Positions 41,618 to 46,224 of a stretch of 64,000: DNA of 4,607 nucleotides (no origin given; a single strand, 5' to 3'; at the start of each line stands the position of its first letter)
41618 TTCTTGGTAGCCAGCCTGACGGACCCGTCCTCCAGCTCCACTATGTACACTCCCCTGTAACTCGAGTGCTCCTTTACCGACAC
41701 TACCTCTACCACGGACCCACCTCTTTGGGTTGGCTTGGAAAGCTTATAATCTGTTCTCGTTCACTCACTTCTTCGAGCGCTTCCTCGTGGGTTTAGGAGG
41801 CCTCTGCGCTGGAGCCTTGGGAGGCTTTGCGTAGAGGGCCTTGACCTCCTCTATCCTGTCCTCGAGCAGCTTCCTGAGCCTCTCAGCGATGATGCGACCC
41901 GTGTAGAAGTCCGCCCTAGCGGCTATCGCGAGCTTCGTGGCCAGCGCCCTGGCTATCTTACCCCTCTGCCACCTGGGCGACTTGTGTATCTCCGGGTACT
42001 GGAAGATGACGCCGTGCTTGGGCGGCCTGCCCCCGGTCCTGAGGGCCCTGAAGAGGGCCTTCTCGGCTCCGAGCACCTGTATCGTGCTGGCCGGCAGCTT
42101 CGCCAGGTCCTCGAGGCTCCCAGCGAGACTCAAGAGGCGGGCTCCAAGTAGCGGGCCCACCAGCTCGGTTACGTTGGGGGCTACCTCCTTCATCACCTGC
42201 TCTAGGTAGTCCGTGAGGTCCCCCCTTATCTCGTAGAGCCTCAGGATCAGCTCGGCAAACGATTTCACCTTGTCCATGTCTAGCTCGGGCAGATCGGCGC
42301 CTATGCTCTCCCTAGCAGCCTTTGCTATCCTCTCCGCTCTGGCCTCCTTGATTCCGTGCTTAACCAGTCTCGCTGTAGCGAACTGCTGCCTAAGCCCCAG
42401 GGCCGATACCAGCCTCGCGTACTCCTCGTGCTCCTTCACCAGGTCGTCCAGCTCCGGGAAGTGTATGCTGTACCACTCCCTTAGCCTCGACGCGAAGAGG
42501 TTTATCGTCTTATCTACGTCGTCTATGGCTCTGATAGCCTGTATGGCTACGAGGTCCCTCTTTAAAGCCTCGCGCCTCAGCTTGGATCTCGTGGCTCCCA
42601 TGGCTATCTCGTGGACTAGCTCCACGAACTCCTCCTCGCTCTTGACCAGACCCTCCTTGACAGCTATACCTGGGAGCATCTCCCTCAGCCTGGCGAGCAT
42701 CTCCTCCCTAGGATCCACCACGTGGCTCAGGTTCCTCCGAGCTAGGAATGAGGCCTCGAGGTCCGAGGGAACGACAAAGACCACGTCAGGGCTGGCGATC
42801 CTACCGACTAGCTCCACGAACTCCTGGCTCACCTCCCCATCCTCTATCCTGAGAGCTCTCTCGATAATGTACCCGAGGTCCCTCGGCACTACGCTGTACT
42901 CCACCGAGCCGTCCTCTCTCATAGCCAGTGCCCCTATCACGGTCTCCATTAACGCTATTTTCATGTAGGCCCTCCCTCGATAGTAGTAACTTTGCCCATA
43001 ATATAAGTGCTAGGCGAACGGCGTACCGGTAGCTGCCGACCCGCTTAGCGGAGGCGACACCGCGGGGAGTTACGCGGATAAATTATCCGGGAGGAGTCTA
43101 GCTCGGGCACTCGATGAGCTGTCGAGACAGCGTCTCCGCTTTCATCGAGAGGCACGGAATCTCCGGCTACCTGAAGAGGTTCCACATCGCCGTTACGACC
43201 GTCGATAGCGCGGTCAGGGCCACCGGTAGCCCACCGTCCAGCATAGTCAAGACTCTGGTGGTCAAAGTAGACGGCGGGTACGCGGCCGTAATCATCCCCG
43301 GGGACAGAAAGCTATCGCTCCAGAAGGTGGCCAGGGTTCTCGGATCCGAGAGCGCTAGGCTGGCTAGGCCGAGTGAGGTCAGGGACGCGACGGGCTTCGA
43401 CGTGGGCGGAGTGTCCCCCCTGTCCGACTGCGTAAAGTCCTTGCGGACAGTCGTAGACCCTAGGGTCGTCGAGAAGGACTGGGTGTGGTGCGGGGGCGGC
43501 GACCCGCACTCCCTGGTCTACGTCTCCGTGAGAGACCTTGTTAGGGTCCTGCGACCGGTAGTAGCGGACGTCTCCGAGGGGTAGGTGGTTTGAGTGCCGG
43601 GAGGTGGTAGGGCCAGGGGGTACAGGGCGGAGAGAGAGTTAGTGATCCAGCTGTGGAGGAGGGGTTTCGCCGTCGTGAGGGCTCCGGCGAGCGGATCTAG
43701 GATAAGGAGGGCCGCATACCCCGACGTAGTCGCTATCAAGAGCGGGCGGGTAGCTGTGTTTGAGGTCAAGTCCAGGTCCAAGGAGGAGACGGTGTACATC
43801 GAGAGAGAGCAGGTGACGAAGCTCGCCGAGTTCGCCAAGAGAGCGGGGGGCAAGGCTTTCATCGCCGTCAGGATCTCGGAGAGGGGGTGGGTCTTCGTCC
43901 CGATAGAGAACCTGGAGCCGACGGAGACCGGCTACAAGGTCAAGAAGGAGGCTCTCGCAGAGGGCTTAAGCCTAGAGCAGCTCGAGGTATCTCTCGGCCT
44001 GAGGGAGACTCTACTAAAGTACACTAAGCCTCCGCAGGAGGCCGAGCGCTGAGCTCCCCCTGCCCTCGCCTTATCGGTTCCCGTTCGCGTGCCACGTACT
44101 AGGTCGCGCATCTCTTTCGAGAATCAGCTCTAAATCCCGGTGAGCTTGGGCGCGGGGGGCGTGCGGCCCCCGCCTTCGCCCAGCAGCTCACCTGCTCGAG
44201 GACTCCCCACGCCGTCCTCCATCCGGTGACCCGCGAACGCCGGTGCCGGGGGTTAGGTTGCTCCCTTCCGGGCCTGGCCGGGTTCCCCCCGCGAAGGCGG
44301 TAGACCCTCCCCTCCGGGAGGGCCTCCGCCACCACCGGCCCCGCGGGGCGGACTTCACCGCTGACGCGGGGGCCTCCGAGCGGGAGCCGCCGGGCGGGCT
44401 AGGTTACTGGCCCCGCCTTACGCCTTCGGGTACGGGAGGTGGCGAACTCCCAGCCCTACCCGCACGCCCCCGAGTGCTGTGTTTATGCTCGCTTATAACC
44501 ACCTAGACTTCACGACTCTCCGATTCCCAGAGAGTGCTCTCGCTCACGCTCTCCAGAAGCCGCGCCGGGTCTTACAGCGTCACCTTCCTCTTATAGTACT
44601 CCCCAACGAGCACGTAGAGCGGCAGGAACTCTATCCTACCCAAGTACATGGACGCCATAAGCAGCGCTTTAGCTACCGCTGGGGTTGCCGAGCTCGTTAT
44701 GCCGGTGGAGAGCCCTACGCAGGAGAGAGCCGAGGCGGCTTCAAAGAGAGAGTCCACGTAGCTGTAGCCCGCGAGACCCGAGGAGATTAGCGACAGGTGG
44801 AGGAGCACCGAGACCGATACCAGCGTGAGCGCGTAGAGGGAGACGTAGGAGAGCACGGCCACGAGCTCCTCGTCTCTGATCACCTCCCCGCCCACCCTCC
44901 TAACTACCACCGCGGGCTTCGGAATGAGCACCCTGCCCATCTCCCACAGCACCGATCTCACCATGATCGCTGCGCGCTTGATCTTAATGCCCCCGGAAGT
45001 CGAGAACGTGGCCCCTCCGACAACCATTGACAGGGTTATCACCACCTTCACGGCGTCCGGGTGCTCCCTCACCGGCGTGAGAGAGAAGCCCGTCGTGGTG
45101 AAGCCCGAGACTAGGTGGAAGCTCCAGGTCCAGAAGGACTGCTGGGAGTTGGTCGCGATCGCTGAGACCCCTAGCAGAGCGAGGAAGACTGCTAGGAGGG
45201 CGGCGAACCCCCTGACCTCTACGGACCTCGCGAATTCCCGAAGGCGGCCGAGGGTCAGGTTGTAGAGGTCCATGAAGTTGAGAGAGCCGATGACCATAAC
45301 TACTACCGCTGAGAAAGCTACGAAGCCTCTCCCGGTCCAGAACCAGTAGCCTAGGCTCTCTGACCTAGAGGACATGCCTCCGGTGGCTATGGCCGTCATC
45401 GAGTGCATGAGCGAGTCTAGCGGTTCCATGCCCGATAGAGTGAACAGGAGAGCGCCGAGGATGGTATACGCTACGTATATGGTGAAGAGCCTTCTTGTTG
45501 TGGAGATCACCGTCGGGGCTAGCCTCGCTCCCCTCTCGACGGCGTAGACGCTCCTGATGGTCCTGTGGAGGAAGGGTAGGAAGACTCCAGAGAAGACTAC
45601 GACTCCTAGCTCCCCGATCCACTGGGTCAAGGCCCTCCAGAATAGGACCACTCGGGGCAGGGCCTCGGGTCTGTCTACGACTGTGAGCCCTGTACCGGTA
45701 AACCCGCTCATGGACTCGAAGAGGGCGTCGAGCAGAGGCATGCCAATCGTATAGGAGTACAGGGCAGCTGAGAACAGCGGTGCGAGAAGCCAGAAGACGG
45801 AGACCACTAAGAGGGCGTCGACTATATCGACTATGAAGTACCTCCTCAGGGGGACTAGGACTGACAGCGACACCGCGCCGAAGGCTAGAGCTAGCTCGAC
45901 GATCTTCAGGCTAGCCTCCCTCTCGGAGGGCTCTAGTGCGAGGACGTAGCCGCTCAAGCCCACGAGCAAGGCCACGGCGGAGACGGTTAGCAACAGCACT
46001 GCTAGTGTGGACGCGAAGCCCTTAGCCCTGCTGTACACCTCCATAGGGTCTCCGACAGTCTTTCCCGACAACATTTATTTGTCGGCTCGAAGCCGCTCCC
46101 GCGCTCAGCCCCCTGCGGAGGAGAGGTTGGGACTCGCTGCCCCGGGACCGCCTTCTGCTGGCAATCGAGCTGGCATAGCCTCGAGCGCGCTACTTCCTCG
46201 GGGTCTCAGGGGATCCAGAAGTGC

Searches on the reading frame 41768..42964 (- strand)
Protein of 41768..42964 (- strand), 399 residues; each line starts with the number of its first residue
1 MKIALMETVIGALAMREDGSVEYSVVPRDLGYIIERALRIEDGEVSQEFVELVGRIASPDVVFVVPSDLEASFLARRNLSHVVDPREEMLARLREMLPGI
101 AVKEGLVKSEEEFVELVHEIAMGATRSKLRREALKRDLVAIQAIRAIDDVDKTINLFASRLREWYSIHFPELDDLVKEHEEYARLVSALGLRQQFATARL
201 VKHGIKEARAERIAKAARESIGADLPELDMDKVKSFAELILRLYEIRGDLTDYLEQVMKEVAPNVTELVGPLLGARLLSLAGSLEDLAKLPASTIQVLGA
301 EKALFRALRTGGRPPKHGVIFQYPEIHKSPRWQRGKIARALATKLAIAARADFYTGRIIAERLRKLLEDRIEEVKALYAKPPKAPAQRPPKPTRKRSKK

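Call 58: search_protein_families(library=pfam, proteins=[window:41768-42964:-], max_evalue=0.0001)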
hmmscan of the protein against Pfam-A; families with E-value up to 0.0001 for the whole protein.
window:41768-42964:- (399 aa): 2 families
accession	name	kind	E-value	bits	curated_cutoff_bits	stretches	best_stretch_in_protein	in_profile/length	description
PF01798.23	Nop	-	1.2e-74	251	25.4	1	147-372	2-227/228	snoRNA binding domain, fibrillarin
PF21572.2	Nop5_56-rel_N_Arc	-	4.1e-25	89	27.8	1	2-130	1-128/128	Archaeal Nop5/56-rel, N-terminal domain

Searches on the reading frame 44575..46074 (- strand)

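Call 58: search_protein_families(library=pfam, proteins=[window:44575-46074:-], max_evalue=0.0001)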
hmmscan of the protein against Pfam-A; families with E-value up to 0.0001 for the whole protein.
window:44575-46074:- (500 aa): 1 family
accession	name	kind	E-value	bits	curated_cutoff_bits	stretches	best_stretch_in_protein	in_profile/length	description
PF02386.22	TrkH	-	1.3e-48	166.2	27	1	112-489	61-489/502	Cation transport protein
